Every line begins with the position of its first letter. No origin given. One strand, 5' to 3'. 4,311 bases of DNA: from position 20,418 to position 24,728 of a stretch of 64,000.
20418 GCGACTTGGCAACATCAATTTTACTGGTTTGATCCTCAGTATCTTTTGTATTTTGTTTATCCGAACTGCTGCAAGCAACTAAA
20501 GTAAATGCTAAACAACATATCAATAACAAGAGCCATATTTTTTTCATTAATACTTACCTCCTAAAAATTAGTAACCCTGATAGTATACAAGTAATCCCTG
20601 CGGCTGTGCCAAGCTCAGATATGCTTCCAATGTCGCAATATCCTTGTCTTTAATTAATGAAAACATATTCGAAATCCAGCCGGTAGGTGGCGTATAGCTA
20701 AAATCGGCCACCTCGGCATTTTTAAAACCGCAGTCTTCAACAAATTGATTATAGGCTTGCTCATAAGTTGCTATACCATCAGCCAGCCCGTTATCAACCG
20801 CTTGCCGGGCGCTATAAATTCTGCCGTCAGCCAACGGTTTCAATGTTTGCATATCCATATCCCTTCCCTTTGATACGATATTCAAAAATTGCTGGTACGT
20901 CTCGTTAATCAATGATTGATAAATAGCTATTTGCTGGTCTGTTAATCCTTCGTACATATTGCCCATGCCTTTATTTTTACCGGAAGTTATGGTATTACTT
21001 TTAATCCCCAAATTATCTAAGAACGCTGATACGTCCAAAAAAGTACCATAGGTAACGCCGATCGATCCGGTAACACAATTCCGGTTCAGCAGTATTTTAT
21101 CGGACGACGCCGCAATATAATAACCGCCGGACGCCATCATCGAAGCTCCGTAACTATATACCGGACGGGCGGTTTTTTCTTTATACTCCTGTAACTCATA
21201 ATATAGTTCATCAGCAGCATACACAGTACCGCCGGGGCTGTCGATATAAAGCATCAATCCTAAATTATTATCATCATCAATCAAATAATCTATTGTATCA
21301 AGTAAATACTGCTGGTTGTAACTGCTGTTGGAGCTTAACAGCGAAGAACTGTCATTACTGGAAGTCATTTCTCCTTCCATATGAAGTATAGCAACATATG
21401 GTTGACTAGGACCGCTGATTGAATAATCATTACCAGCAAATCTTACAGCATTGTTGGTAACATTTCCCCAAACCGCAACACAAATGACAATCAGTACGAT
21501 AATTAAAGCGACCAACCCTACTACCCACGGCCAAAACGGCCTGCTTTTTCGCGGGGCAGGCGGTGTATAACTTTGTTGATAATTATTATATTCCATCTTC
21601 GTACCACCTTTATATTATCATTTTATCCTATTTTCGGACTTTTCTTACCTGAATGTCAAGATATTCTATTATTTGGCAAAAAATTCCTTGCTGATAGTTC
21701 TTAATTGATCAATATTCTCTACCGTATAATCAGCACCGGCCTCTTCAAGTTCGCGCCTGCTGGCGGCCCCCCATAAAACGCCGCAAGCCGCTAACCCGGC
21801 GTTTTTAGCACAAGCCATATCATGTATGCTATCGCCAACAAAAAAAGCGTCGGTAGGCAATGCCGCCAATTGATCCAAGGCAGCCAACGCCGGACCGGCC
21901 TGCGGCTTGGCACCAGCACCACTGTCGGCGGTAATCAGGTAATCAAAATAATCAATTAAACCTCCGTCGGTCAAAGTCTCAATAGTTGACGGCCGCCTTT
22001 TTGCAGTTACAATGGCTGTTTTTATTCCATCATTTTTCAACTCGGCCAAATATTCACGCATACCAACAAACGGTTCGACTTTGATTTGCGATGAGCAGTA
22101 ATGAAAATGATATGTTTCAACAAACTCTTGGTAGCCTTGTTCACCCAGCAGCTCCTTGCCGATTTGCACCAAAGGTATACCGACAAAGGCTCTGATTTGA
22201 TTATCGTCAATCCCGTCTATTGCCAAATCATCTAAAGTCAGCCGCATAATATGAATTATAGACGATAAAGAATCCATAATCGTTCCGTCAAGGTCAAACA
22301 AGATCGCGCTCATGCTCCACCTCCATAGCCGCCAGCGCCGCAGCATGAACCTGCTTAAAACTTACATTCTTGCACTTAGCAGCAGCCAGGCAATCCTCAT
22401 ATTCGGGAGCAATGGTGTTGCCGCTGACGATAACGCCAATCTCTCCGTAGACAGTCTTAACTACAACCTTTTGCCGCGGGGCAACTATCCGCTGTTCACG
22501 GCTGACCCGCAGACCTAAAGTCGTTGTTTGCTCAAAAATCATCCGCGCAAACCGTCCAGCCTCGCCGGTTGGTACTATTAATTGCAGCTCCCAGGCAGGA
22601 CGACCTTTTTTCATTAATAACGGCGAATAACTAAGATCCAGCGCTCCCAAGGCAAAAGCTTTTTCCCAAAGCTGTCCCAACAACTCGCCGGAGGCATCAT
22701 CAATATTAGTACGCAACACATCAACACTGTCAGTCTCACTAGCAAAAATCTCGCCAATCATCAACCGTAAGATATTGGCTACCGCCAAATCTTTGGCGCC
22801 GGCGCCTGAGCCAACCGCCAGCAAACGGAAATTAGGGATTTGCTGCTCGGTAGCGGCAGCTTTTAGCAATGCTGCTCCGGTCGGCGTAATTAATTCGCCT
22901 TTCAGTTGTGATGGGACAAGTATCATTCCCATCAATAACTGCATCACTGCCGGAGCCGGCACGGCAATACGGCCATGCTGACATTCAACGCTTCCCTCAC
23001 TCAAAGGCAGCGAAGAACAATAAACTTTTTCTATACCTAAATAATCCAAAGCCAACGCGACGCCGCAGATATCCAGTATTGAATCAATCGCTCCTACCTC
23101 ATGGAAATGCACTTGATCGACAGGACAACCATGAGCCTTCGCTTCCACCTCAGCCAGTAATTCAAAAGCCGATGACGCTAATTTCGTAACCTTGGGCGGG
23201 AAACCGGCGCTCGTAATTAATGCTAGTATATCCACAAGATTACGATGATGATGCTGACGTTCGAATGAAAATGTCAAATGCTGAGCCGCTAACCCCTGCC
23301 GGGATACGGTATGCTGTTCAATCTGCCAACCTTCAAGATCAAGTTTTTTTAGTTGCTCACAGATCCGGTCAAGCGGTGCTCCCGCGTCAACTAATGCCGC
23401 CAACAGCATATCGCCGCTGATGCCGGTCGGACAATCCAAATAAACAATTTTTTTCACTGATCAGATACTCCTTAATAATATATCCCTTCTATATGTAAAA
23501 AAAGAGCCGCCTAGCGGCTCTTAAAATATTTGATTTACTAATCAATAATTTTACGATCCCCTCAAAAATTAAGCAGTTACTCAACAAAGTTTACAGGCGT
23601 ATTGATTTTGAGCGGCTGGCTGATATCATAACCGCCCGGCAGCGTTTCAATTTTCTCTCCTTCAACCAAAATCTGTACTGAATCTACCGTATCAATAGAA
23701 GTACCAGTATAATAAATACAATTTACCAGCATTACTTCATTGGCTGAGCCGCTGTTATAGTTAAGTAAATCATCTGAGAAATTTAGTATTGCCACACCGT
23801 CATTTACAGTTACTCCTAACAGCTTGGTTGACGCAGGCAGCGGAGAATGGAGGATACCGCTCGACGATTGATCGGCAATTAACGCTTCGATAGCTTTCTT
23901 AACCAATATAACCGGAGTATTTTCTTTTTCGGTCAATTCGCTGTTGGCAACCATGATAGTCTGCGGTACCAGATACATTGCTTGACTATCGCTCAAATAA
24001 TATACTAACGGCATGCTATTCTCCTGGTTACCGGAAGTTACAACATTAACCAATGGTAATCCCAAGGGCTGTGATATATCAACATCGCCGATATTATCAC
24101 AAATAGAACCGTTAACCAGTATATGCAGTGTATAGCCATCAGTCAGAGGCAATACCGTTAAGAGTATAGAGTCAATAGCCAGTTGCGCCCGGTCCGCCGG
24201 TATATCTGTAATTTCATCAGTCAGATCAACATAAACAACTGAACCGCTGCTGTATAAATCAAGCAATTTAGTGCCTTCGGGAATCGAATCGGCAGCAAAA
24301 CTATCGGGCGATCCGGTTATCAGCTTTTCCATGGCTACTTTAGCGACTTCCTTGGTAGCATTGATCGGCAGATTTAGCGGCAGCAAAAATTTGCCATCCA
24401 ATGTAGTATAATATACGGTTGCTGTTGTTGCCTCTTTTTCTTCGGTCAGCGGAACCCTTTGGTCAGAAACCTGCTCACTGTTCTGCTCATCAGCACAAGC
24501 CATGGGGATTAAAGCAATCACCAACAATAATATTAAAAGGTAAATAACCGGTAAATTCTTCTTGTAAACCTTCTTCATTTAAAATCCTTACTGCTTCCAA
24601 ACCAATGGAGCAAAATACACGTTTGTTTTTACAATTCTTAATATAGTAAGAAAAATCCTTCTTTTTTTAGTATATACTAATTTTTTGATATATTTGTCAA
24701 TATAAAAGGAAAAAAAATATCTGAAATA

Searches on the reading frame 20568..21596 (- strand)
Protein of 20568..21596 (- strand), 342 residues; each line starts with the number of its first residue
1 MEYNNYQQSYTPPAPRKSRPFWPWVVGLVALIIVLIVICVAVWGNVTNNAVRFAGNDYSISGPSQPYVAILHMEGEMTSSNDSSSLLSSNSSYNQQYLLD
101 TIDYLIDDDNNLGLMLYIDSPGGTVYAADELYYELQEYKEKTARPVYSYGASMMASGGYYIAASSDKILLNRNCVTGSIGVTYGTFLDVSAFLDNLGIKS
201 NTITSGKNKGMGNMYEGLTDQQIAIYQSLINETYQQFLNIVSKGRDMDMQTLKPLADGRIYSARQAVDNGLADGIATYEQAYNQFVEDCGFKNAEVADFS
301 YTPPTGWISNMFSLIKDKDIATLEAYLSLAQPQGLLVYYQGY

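Call 80: search_protein_families(library=pfam, proteins=[window:20568-21596:-], max_evalue=0.00001)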
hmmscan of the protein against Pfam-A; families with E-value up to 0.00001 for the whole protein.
window:20568-21596:- (342 aa): 2 families
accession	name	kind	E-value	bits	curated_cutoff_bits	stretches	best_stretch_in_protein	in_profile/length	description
PF01343.23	Peptidase_S49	-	2.9e-42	144.7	24.9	1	141-286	4-148/154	Peptidase family S49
PF00574.28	CLP_protease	-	1.2e-06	28.9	20.2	0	100-166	35-97/182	Clp protease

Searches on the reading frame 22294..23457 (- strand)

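Call 80: search_protein_families(library=pfam, proteins=[window:22294-23457:-], max_evalue=0.00001)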
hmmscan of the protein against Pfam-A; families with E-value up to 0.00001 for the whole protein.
window:22294-23457:- (387 aa): 1 family
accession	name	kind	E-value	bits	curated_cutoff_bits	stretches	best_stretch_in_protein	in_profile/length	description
PF01969.22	Ni_insertion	-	7.9e-126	420.6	22.1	1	5-371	1-375/375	Nickel insertion protein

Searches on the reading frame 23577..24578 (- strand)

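Call 80: search_protein_families(library=pfam, proteins=[window:23577-24578:-], max_evalue=0.00001)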
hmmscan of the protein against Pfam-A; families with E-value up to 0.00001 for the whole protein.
window:23577-24578:- (333 aa): 1 family
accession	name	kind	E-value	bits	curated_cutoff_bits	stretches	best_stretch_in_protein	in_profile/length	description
PF10646.14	Germane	-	1.6e-32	113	23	2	192-310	2-116/117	Sporulation and spore germination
